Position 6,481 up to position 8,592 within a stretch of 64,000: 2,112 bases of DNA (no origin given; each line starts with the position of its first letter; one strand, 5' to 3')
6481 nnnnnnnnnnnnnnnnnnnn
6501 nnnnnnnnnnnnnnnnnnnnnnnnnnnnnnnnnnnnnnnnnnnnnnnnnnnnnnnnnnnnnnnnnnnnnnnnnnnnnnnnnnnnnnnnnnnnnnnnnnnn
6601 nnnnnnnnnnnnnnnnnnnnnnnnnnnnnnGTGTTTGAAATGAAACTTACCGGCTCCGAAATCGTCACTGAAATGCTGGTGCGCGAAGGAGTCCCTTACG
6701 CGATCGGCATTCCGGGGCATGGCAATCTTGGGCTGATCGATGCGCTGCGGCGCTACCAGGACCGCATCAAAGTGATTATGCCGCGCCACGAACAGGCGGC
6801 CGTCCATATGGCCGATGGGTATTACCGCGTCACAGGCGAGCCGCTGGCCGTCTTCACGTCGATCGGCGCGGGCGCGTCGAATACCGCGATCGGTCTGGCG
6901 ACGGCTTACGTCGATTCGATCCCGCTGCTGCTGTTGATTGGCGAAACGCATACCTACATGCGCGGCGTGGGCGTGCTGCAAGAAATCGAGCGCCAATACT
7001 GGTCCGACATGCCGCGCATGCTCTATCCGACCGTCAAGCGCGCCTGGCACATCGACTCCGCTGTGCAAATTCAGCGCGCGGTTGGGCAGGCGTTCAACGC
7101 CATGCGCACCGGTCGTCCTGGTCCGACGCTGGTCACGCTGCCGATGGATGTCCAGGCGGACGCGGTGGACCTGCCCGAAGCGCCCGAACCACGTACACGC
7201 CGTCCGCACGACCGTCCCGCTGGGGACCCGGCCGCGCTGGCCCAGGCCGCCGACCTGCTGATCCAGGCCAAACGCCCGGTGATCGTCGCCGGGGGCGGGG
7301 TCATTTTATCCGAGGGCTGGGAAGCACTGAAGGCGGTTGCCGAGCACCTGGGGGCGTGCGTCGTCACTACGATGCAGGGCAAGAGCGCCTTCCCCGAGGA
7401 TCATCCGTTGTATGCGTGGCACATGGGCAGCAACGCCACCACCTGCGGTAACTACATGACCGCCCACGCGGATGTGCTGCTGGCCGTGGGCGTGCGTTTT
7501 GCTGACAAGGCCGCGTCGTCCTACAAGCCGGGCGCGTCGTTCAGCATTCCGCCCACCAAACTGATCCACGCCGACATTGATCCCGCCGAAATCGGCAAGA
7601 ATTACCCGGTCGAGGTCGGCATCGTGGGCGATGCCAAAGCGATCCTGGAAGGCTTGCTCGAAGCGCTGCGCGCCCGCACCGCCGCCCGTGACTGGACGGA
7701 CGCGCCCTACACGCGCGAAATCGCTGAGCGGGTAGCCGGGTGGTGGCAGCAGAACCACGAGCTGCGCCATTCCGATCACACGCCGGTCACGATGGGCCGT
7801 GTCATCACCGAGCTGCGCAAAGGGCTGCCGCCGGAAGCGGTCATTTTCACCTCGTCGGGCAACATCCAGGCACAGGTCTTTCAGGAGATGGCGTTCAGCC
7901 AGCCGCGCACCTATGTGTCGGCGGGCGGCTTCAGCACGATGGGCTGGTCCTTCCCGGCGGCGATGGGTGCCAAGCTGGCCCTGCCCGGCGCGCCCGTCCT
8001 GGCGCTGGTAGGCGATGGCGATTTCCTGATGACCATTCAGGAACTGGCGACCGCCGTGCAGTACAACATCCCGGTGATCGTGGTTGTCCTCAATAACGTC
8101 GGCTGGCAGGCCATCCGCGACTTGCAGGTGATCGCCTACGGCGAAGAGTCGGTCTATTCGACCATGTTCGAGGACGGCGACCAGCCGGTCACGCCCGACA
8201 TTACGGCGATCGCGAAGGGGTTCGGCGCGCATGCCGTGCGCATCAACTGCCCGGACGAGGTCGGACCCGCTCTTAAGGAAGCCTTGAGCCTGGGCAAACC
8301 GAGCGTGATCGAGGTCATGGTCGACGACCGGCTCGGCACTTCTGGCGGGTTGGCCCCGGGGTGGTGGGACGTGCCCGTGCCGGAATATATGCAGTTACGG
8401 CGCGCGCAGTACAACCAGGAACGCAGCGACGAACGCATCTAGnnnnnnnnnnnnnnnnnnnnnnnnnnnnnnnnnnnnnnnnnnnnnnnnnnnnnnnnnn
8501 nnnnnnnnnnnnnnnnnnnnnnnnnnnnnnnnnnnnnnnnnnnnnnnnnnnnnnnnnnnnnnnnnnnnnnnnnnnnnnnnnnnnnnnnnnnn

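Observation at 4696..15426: IclR-controlled catabolic operon with an unusual enzyme set: Gfo/Idh/MocA + ALS-like ThDP enzyme + split transketolase + IlvD/EDD dehydratase + sugar ABC importer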

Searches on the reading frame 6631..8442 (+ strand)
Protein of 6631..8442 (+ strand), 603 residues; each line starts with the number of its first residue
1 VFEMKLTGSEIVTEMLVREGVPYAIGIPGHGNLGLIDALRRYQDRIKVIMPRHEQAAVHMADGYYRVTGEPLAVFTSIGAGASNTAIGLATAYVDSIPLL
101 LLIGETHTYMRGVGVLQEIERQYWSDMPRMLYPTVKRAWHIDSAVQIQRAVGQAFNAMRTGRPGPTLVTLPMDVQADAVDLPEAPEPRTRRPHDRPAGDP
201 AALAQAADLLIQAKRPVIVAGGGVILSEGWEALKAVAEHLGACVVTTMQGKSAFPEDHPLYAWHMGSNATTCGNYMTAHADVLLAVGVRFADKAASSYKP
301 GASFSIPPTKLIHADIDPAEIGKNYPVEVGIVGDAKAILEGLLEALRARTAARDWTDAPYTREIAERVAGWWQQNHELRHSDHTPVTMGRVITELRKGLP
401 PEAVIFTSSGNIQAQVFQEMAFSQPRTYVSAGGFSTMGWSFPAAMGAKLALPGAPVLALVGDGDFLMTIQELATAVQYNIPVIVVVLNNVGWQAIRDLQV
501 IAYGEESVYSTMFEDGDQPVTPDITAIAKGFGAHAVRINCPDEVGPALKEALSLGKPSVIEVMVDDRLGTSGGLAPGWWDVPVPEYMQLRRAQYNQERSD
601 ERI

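Call 3: search_protein_families(library=pfam, proteins=[window:6631-8442:+])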
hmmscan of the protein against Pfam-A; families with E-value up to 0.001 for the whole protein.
window:6631-8442:+ (603 aa): 3 families
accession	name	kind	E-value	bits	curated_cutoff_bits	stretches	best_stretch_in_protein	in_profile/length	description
PF02775.26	TPP_enzyme_C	-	1.2e-43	148.9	21.9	1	410-562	3-151/151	Thiamine pyrophosphate enzyme, C-terminal TPP binding domain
PF00205.28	TPP_enzyme_M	-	7.8e-43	145.9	30.4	1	204-342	2-137/137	Thiamine pyrophosphate enzyme, central domain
PF02776.23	TPP_enzyme_N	-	4.6e-33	114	26.8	1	7-119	2-114/119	Thiamine pyrophosphate enzyme, N-terminal TPP binding domain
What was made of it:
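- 6640..8442 (+): New-family ALS-like ThDP enzyme, 600 aa; trunk enzyme 2. Three TPP_enzyme domains (call 3).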

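Call 4: search_protein_families(library=ncbifam, proteins=[window:6631-8442:+])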
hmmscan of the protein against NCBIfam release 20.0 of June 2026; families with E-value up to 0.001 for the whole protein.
window:6631-8442:+ (603 aa): 55 families (the best 25 are shown)
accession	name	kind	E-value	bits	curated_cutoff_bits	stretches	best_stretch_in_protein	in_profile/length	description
TIGR00118.1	acolac_lg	equivalog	5.1e-127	424.7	538.35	1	6-566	1-536/557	biosynthetic-type acetolactate synthase large subunit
NF004710.0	PRK06048.1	equivalog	1.5e-125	419.8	976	1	5-566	7-539/561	acetolactate synthase large subunit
NF004919.0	PRK06276.1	equivalog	1e-120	403.8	866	1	7-566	2-540/582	acetolactate synthase large subunit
NF006052.0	PRK08199.1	subfamily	2e-107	359.8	539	1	5-567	7-540/559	thiamine pyrophosphate protein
NF005651.0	PRK07418.1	subfamily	8.6e-106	354.5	942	1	4-565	17-560/617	acetolactate synthase large subunit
NF006122.0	PRK08266.1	subfamily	8.6e-105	351.2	571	1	5-566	3-526/543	hypothetical protein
NF005860.0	PRK07789.1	equivalog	2.1e-103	346.7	881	1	4-565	32-579/615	acetolactate synthase large subunit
NF005058.0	PRK06466.1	equivalog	3.9e-103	345.9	951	1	5-566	3-549/574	acetolactate synthase 3 large subunit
NF006016.1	PRK08155.1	equivalog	1.2e-100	337.5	870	1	4-566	1-534/554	acetolactate synthase large subunit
NF005713.0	PRK07525.1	subfamily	2e-99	333.6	620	1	3-569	3-567/592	sulfoacetaldehyde acetyltransferase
NF006319.0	PRK08527.1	equivalog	8.1e-99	331.6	905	1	4-565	2-539/565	acetolactate synthase large subunit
NF005409.0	PRK06965.1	equivalog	9e-99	331.5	1035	1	5-559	20-555/587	acetolactate synthase 3 catalytic subunit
NF006525.0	PRK08979.1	equivalog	9.1e-99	331.4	1084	1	5-566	3-547/572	acetolactate synthase 3 large subunit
NF005824.0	PRK07710.1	equivalog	4.2e-97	325.8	976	1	4-567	15-551/573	acetolactate synthase large subunit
NF005039.0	PRK06456.1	equivalog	6.3e-97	325.4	868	1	7-574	3-554/572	acetolactate synthase large subunit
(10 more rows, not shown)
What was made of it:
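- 6640..8442 (+): Below every curated cutoff (call 4).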

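Call 10: find_homologous_proteins(query=window:6631-8442:+)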
Query window:6631-8442:+ (603 aa): 7963 proteins with E <= 0.001 among 8000 candidates; the best 120 are listed.
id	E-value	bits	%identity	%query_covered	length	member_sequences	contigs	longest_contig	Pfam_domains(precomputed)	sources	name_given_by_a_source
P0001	0.0e+0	1363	100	100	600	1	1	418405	PF02775.27,PF02776.24,PF00205.29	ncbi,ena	-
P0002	0.0e+0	1223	89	100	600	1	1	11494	PF02775.27,PF02776.24,PF00205.29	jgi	jgi:acetolactate synthase-1/2/3 large subunit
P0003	0.0e+0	1221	89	100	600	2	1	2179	PF02775.27,PF02776.24,PF00205.29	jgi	jgi:acetolactate synthase-1/2/3 large subunit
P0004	0.0e+0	1164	84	100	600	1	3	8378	PF02775.27,PF02776.24,PF00205.29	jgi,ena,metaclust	metaclust:\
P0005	0.0e+0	1161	84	100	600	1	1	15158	PF02775.27,PF02776.24,PF00205.29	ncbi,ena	-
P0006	0.0e+0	1160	84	100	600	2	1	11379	PF02775.27,PF02776.24,PF00205.29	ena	-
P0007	0.0e+0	1158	84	100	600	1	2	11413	PF02775.27,PF02776.24,PF00205.29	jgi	jgi:acetolactate synthase-1/2/3 large subunit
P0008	0.0e+0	1132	82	100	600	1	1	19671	PF02775.27,PF02776.24,PF00205.29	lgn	-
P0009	0.0e+0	1130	83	97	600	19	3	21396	PF02775.27,PF02776.24,PF00205.29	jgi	-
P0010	0.0e+0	1128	81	100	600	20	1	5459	PF02775.27,PF02776.24,PF00205.29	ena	-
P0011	0.0e+0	1126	82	100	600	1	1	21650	PF02775.27,PF02776.24,PF00205.29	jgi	jgi:acetolactate synthase-1/2/3 large subunit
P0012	0.0e+0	1122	82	100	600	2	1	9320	PF02775.27,PF02776.24,PF00205.29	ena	-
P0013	0.0e+0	1120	81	100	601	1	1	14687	PF02775.27,PF02776.24,PF00205.29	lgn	-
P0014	0.0e+0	1119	82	100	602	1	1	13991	PF02775.27,PF02776.24,PF00205.29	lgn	-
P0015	0.0e+0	1118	81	100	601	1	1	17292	PF02775.27,PF02776.24,PF00205.29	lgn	-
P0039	0.0e+0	1052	77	100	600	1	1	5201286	PF02775.27,PF02776.24,PF00205.29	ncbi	-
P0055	0.0e+0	1017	75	100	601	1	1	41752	PF02775.27,PF02776.24,PF00205.29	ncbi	-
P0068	9.2e-291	984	73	100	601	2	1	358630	PF02775.27,PF02776.24,PF00205.29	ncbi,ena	-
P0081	5.7e-281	951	70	100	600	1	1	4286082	PF02775.27,PF02776.24,PF00205.29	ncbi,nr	ncbi:MAG: thiamine pyrophosphate-binding protein [Trueperaceae bacterium]|nr:MAG: thiamine pyrophosp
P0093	1.5e-276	937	68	100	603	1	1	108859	PF02775.27,PF02776.24,PF00205.29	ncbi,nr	ncbi:MAG: thiamine pyrophosphate-binding protein [Anaerolineales bacterium]|nr:thiamine pyrophosphat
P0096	7.7e-276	934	68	100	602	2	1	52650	PF02775.27,PF02776.24,PF00205.29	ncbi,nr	ncbi:MAG: thiamine pyrophosphate-binding protein [Anaerolineae bacterium]|nr:thiamine pyrophosphate-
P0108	2.3e-271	920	68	98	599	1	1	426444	PF02775.27,PF02776.24,PF00205.29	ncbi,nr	ncbi:MAG: thiamine pyrophosphate-binding protein [Anaerolineae bacterium]|nr:thiamine pyrophosphate-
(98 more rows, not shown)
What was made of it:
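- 6640..8442 (+): 66-89% identity to >100 unnamed proteins (call 10).
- Checked: ALS-like ThDP enzyme 6640-8442, 600 aa as in all homologues (call 10).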

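Call 11: find_encoding_contigs(protein=P0039, flank=10000, max_places=2)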
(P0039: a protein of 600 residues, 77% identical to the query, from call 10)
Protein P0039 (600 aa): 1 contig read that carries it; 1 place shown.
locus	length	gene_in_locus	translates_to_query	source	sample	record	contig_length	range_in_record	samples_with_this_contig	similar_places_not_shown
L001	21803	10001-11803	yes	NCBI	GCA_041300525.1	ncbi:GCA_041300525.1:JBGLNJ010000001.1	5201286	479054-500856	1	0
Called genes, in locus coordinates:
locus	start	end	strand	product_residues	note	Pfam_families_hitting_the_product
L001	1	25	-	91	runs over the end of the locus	PF09527:ATPase_gene1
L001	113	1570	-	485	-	PF00361:Proton_antipo_M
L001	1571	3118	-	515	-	PF00361:Proton_antipo_M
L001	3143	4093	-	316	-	-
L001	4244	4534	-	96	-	-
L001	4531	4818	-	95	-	PF05016:ParE_toxin (weak)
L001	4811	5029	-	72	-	-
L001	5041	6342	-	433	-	PF00361:Proton_antipo_M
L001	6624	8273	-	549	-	PF00920:ILVD_EDD_N, PF24877:ILV_EDD_C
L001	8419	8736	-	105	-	-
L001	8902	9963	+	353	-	PF01408:GFO_IDH_MocA, PF22725:GFO_IDH_MocA_C3, PF02894:GFO_IDH_MocA_C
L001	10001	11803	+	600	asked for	PF02776:TPP_enzyme_N, PF00205:TPP_enzyme_M, PF02775:TPP_enzyme_C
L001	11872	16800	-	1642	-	PF00072:Response_reg, PF08447:PAS_3, PF00989:PAS, PF08447:PAS_3, PF13426:PAS_9, PF01590:GAF, PF13185:GAF_2, PF01590:GAF, +16 more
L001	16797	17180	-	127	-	PF00072:Response_reg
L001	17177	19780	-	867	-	PF00497:SBP_bac_3, PF08447:PAS_3, PF08448:PAS_4, PF13426:PAS_9 (weak), PF00989:PAS (weak), PF08448:PAS_4, PF00512:HisKA, PF02518:HATPase_c, +2 more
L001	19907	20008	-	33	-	-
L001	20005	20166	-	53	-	-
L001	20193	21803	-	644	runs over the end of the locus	PF01268:FTHFS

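Call 12: find_encoding_contigs(protein=P0081, flank=10000, max_places=2)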
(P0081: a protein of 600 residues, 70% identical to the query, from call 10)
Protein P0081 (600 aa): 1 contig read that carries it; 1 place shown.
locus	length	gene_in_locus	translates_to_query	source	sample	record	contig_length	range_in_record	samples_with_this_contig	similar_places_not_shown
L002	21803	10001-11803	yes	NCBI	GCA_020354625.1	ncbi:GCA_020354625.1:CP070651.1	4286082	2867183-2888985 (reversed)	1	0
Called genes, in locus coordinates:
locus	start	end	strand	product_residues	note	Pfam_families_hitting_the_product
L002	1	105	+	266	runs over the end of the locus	PF00561:Abhydrolase_1, PF12697:Abhydrolase_6, PF12146:Hydrolase_4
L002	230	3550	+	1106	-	PF00536:SAM_1, PF07647:SAM_2, PF00211:Guanylate_cyc, PF13191:AAA_16, PF13401:AAA_22 (faint), PF13424:TPR_12 (faint), PF07719:TPR_2 (faint)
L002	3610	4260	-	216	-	PF13643:DUF4145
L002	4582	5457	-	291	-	PF00528:BPD_transp_1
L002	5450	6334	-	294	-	PF00528:BPD_transp_1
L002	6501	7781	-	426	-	PF01547:SBP_bac_1, PF13416:SBP_bac_8, PF13343:SBP_bac_6 (faint)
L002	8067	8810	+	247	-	PF09339:HTH_IclR, PF01614:IclR_C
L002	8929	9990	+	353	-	PF01408:GFO_IDH_MocA, PF22725:GFO_IDH_MocA_C3, PF02894:GFO_IDH_MocA_C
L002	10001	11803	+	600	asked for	PF02776:TPP_enzyme_N, PF00205:TPP_enzyme_M, PF02775:TPP_enzyme_C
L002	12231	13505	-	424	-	PF00528:BPD_transp_1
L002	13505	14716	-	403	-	PF00528:BPD_transp_1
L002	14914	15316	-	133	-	-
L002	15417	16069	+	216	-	PF13433:Peripla_BP_5, PF13458:Peripla_BP_6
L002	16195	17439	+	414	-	PF02653:BPD_transp_2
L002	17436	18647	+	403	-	PF02653:BPD_transp_2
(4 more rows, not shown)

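Call 13: find_encoding_contigs(protein=P0001, flank=10000, max_places=2)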
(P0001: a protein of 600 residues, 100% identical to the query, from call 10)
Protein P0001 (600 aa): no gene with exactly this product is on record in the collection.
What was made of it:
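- Tried and rejected: Look-up of the window's own ThDP protein in the contig index found nothing on record (call 13).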

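Call 14: find_encoding_contigs(protein=P0108, flank=10000, max_places=2)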
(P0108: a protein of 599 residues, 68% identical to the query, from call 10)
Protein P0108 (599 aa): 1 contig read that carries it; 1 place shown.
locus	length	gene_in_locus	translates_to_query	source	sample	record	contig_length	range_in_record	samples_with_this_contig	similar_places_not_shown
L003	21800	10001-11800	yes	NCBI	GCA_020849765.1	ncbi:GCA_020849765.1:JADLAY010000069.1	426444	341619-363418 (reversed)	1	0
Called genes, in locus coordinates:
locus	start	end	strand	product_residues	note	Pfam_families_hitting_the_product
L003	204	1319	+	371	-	PF03601:Cons_hypoth698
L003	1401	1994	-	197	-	PF00163:Ribosomal_S4, PF01479:S4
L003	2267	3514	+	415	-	PF13347:MFS_2 (weak), PF05977:MFS_3 (weak), PF07690:MFS_1, PF12832:MFS_1_like, PF00854:PTR2 (faint), PF07690:MFS_1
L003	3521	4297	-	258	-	PF01663:Phosphodiest, PF01676:Metalloenzyme, PF00884:Sulfatase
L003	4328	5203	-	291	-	PF12146:Hydrolase_4, PF00561:Abhydrolase_1, PF12697:Abhydrolase_6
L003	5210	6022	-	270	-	-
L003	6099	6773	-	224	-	PF00578:AhpC-TSA, PF08534:Redoxin (weak), PF02630:SCO1-SenC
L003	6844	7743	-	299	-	PF04314:LpqE-like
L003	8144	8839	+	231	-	PF09339:HTH_IclR, PF01614:IclR_C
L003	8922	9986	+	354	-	PF01408:GFO_IDH_MocA, PF22725:GFO_IDH_MocA_C3, PF02894:GFO_IDH_MocA_C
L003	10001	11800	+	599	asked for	PF02776:TPP_enzyme_N, PF00205:TPP_enzyme_M, PF02775:TPP_enzyme_C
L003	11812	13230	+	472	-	PF00171:Aldedh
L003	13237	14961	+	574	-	PF00920:ILVD_EDD_N, PF24877:ILV_EDD_C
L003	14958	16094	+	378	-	PF01321:Creatinase_N, PF00557:Peptidase_M24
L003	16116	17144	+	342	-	PF01408:GFO_IDH_MocA, PF02894:GFO_IDH_MocA_C, PF22725:GFO_IDH_MocA_C3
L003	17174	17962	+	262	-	PF05853:BKACE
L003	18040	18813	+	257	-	PF00106:adh_short, PF08659:KR, PF23441:SDR (weak), PF13561:adh_short_C2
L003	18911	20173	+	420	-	PF01547:SBP_bac_1, PF13416:SBP_bac_8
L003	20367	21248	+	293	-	PF00528:BPD_transp_1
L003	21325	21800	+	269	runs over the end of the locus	PF00528:BPD_transp_1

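Call 15: find_encoding_contigs(protein=P0068, flank=10000, max_places=2)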
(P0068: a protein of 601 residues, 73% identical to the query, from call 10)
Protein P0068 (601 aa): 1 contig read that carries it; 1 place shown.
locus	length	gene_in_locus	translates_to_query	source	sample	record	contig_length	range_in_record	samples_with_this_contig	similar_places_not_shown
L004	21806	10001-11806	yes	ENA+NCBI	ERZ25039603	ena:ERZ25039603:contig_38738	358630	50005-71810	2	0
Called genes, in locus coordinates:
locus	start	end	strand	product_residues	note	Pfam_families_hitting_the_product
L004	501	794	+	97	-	PF00708:Acylphosphatase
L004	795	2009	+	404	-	PF04773:FecR (weak)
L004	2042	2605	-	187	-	PF14385:DUF4416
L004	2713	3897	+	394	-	PF07690:MFS_1, PF12832:MFS_1_like (faint), PF07690:MFS_1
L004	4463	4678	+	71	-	-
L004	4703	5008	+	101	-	-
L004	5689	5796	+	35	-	PF01206:TusA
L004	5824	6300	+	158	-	-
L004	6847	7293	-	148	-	-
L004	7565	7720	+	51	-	PF02769:AIRS_C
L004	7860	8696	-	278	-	-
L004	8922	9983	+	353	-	PF01408:GFO_IDH_MocA, PF22725:GFO_IDH_MocA_C3, PF02894:GFO_IDH_MocA_C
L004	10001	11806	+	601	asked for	PF02776:TPP_enzyme_N, PF00205:TPP_enzyme_M, PF02775:TPP_enzyme_C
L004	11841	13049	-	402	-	PF07969:Amidohydro_3 (weak), PF01979:Amidohydro_1, PF07969:Amidohydro_3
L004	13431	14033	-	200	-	-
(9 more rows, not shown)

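Call 16: search_solved_structures(query=window:6640-8442:+, max_evalue=1e-40)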
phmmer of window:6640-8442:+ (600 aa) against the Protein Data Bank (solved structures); distinct sequences matched with E-value up to 1e-40: 50.
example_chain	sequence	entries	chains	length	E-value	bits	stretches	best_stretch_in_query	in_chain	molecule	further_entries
8x3x_A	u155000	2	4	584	1.2e-77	264.9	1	3-563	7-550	BbmA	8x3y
8xod_A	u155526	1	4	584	7.6e-77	262.2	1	3-563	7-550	BbmA-G484F complex with CBOA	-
8i05_A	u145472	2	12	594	2.4e-73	250.7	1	10-561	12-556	Glyoxylate carboligase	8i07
8beo_A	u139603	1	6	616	2.4e-73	250.7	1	10-561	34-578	Glyoxylate carboligase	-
8i08_A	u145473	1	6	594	3e-73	250.3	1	10-561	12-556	Glyoxylate carboligase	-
2pan_A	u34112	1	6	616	6e-73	249.4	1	10-561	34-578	Glyoxylate carboligase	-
8i01_A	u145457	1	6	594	6.3e-73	249.3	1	10-561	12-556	Glyoxylate carboligase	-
7u25_A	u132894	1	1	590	6.2e-72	246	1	5-560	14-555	Acetolactate synthase, chloroplastic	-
7egv_A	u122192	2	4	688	2.3e-71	244.2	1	4-565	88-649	Acetolactate synthase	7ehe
7stq_A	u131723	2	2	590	1e-70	242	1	5-560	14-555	Acetolactate synthase, chloroplastic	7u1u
6dek_A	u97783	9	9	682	1.3e-70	241.6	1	3-565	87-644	Acetolactate synthase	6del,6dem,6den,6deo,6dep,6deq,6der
3e9y_A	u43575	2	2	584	1.8e-70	241.2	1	5-560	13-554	Acetolactate synthase, chloroplastic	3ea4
7ct6_A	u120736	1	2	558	4.4e-70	239.9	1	3-561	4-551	Glyoxylate carboligase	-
7tzz_A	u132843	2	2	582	6.1e-70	239.4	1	5-560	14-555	Acetolactate synthase, chloroplastic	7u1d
6u9h_A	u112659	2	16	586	6.6e-70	239.3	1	5-560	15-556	Acetolactate synthase, chloroplastic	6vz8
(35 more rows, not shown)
